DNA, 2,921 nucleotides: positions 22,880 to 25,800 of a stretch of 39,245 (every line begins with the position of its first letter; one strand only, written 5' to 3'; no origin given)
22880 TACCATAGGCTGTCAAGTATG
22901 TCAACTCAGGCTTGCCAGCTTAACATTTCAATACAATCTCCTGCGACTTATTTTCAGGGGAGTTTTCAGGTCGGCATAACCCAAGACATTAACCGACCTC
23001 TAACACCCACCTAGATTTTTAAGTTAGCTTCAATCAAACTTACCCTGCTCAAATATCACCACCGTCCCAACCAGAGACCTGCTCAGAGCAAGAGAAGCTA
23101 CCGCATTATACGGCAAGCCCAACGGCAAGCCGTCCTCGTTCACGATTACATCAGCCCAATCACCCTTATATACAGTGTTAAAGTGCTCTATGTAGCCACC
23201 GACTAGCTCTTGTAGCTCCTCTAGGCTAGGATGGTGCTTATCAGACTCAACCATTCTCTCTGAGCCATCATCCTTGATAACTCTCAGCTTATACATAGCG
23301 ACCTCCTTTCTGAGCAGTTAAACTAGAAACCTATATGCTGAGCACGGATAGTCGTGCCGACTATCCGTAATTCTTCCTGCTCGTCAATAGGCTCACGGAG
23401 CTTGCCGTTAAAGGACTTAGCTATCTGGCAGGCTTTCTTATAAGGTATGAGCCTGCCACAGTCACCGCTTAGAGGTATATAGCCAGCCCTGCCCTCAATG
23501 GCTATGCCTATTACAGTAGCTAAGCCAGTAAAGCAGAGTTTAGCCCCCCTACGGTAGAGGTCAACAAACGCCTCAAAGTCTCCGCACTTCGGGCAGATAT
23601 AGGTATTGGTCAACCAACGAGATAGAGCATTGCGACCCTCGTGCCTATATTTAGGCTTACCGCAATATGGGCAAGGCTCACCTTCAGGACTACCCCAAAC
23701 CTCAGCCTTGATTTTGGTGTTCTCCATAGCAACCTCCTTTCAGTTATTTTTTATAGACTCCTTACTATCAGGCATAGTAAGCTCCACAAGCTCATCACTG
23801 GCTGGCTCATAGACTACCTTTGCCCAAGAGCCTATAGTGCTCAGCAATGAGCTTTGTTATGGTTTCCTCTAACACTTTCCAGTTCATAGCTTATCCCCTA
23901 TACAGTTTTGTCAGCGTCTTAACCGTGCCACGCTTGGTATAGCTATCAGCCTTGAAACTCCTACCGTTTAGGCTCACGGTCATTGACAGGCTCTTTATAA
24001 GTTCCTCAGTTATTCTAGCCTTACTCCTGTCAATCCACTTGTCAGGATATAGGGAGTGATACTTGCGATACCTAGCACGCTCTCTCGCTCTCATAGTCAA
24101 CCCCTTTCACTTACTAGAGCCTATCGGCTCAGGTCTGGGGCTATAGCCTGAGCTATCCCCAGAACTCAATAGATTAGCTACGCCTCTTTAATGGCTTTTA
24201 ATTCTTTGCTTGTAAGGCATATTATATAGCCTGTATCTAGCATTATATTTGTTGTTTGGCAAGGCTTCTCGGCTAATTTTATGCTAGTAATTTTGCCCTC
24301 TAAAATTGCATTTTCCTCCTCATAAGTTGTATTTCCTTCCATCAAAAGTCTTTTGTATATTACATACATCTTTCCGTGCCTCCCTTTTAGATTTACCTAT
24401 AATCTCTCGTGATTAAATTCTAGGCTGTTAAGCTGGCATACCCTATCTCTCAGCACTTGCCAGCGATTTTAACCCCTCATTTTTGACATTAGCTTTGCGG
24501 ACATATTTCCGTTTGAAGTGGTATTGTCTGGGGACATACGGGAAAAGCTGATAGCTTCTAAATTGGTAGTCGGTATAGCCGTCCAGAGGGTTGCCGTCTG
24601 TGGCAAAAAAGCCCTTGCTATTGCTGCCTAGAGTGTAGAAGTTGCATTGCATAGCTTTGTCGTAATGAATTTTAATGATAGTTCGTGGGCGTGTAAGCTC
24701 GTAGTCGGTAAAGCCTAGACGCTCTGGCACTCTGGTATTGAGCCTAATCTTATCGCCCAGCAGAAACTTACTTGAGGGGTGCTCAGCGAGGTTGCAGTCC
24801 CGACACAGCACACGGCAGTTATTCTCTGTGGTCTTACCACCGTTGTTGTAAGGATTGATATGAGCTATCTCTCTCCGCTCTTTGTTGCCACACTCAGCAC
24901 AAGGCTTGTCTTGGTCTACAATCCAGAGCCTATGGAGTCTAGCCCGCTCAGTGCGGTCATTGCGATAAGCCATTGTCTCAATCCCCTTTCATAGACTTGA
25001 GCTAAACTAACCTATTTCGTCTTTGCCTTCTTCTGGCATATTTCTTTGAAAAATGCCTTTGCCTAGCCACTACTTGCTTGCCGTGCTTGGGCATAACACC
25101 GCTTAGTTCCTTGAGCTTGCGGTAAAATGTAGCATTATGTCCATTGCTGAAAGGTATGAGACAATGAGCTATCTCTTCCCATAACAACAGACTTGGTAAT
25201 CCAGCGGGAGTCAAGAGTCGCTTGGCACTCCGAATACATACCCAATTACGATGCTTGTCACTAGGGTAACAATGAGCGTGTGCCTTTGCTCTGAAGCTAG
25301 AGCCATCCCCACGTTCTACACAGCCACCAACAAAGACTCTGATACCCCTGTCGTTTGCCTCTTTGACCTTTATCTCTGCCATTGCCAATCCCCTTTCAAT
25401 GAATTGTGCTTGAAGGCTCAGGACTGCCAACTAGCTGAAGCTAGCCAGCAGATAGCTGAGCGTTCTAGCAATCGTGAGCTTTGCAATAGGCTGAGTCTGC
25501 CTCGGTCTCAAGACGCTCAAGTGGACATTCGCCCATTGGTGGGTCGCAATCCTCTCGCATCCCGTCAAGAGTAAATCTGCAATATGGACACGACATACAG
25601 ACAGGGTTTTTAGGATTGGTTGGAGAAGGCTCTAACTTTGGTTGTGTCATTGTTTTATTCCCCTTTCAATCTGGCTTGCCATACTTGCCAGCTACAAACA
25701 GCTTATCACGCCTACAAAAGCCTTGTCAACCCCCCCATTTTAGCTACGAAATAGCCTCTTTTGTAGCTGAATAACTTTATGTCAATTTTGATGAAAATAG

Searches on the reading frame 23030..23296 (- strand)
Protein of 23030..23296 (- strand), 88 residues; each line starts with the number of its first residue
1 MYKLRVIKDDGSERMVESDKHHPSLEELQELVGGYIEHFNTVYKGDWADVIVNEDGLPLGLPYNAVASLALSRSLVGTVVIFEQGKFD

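Call 56: search_protein_families(library=pfam, proteins=[window:23030-23296:-], max_evalue=0.01)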
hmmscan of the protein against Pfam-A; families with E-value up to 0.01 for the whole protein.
window:23030-23296:- (88 aa): 1 family
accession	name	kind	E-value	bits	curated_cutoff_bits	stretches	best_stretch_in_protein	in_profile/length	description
PF12957.13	DUF3846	-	8.3e-11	42.4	27.5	1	7-83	6-79/103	Domain of unknown function (DUF3846)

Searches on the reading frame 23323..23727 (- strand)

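Call 56: search_protein_families(library=pfam, proteins=[window:23323-23727:-], max_evalue=0.01)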
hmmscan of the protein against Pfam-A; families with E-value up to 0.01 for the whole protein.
window:23323-23727:- (134 aa): 3 families
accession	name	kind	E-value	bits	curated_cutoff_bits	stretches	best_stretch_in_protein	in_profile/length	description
PF07754.17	HVO_2753_ZBP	-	0.0008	19.6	33.2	1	18-49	18-46/46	Small zinc finger protein HVO_2753-like, Zn-binding pocket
PF09723.15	Zn_ribbon_8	-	0.005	17.3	34.4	0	43-57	6-21/41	Zinc ribbon domain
PF24458.1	DUF7573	-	0.0097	16.3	30.2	0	36-50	5-19/39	Domain of unknown function (DUF7573)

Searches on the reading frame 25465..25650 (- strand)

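Call 7: search_protein_families(library=pfam, proteins=[window:25465-25650:-], max_evalue=0.1)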
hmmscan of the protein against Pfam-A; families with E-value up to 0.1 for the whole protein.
window:25465-25650:- (61 aa): 1 family
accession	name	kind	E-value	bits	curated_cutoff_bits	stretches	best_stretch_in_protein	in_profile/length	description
PF23146.2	Zf_IFT144_1st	-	0.0077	16.5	27.5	1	20-35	6-21/25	IFT144, first zinc finger domain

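Call 8: search_protein_families(library=phrogs, proteins=[window:25465-25650:-], max_evalue=0.1)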
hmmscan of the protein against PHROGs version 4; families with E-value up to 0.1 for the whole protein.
window:25465-25650:- (61 aa): 0 families
